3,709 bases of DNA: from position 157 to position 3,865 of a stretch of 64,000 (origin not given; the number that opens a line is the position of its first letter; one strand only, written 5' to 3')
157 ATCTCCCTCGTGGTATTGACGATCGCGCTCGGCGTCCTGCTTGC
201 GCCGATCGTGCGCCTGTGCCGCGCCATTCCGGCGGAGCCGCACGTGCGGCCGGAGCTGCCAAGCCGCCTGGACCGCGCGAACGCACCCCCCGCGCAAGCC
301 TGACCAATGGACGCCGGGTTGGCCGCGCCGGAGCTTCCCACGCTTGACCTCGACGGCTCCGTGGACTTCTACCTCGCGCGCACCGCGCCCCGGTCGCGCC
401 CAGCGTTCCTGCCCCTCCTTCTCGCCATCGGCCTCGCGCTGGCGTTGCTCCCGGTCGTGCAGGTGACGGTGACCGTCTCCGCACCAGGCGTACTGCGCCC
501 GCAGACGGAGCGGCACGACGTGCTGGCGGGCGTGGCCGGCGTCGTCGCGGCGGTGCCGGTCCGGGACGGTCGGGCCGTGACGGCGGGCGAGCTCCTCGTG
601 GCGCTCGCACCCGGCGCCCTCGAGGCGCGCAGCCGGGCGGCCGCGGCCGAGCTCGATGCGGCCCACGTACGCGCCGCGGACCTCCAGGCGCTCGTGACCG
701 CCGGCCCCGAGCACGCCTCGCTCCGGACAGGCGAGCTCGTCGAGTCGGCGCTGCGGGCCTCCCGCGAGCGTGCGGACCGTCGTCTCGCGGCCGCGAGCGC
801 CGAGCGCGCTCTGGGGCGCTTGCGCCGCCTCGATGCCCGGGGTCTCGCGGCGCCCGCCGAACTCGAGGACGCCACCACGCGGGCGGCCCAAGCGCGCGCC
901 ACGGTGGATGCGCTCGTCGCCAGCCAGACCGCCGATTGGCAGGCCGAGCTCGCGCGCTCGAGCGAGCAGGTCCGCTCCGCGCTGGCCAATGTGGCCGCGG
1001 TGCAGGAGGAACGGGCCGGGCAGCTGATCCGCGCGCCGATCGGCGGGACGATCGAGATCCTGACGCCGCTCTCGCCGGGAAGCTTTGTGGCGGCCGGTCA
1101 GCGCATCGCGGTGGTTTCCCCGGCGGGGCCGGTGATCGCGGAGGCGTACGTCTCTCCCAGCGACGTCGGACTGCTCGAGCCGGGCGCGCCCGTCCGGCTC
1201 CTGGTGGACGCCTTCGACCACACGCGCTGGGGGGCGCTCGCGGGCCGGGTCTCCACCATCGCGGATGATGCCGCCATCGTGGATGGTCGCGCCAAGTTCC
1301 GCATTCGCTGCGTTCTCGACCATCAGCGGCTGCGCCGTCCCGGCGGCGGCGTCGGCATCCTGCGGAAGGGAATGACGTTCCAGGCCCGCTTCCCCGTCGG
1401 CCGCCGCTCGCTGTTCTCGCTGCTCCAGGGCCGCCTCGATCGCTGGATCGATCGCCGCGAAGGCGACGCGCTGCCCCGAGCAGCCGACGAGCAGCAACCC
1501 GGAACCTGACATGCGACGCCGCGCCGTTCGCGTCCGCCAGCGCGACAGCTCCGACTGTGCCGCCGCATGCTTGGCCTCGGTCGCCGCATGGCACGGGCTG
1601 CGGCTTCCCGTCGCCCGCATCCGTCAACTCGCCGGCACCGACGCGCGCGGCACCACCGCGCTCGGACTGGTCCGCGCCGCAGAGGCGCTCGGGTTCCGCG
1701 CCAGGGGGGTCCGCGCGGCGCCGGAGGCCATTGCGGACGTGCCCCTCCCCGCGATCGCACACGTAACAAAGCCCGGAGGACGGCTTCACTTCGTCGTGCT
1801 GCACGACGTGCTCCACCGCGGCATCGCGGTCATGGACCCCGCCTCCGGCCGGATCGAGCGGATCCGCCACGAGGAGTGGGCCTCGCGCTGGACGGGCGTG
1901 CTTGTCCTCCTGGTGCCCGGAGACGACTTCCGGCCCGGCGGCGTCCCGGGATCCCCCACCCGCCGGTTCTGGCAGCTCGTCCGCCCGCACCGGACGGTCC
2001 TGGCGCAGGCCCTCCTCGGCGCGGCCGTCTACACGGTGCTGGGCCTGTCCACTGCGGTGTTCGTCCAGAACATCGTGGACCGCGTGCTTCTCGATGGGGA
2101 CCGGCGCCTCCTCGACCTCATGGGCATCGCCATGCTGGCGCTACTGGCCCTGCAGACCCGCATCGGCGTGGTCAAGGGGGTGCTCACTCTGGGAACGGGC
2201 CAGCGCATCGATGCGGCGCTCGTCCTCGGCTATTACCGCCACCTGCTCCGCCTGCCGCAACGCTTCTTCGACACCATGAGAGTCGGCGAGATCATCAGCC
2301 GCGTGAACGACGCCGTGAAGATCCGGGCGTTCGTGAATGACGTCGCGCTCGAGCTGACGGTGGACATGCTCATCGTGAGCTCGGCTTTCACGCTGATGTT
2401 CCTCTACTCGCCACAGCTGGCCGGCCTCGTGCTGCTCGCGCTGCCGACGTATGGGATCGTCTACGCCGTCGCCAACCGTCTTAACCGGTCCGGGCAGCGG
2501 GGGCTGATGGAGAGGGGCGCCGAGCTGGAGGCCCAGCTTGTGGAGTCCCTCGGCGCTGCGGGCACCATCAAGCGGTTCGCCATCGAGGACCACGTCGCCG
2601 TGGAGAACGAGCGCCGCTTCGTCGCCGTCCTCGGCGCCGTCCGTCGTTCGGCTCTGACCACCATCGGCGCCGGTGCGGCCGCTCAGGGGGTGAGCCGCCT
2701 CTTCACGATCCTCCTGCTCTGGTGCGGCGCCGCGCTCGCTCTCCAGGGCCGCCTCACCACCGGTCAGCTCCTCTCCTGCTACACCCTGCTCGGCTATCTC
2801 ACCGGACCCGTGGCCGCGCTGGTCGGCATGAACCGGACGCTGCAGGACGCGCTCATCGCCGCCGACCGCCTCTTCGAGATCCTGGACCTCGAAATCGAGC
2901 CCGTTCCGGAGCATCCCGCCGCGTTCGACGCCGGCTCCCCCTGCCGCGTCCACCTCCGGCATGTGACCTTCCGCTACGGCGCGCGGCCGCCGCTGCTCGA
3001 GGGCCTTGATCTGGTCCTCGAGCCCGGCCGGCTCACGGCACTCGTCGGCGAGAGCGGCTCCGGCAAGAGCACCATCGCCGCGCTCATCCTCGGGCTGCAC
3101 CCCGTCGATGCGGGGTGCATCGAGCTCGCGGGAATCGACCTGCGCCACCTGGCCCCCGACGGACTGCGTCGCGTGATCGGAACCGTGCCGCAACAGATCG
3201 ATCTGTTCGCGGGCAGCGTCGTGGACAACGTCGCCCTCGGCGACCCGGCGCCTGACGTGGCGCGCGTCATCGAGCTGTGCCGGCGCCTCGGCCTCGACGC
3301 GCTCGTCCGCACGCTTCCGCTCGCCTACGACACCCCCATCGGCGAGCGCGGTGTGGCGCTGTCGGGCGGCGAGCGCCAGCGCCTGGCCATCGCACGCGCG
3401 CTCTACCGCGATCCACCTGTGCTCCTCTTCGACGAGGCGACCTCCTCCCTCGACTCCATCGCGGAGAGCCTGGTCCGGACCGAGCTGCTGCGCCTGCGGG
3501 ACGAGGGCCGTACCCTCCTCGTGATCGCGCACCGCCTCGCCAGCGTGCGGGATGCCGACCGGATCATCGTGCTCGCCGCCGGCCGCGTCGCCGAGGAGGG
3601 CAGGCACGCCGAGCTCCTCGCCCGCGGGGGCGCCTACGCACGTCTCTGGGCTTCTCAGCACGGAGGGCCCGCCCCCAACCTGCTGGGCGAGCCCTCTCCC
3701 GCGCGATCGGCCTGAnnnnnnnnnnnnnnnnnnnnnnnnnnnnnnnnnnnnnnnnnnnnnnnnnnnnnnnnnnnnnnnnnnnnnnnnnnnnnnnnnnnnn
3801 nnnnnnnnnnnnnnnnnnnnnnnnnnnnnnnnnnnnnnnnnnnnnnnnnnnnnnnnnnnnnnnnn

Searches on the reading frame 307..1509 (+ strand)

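Call 18: search_protein_families(library=pfam, proteins=[window:307-1509:+], max_evalue=0.001)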
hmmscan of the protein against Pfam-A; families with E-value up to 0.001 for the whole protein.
window:307-1509:+ (400 aa): 2 families
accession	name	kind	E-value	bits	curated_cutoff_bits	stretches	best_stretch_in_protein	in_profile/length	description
PF13437.12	HlyD_3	-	3.4e-18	66.8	22.2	1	241-338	2-96/106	HlyD family secretion protein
PF16576.10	HlyD_D23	-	9.8e-08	32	30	1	224-324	94-190/214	Barrel-sandwich domain of CusB or HlyD membrane-fusion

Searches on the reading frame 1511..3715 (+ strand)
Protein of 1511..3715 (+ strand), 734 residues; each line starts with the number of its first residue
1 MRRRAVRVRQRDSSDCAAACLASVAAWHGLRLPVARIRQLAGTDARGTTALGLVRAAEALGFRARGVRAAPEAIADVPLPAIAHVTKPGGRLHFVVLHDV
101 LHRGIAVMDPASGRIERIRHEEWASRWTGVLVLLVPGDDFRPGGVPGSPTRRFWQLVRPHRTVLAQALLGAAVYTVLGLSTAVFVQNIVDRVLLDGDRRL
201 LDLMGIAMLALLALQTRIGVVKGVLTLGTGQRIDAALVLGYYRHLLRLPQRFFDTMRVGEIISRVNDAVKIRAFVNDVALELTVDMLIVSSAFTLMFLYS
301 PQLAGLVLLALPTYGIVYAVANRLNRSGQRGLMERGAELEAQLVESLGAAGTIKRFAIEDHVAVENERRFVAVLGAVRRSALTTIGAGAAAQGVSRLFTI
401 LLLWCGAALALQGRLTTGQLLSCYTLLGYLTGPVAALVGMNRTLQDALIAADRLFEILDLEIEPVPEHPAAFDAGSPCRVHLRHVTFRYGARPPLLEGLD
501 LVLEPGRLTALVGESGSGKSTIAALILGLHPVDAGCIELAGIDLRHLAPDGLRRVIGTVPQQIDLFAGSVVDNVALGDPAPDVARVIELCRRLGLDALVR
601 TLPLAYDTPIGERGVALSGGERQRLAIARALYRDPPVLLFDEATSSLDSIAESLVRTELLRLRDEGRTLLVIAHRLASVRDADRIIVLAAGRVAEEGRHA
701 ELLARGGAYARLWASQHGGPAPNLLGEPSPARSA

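Call 18: search_protein_families(library=pfam, proteins=[window:1511-3715:+], max_evalue=0.001)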
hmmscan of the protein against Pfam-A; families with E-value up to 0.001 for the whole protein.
window:1511-3715:+ (734 aa): 4 families
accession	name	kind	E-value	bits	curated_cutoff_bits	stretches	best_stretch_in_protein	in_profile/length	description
PF00664.28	ABC_membrane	-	2.4e-41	142.7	28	1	168-434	5-274/274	ABC transporter transmembrane region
PF03412.21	Peptidase_C39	-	2.4e-29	102.3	22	1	8-137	5-131/133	Peptidase C39 family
PF00005.33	ABC_tran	-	6.7e-28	98.4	25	1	496-645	1-137/137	ABC transporter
PF02463.25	SMC_N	-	4.9e-06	26.6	40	0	616-688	136-211/220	RecF/RecN/SMC N terminal domain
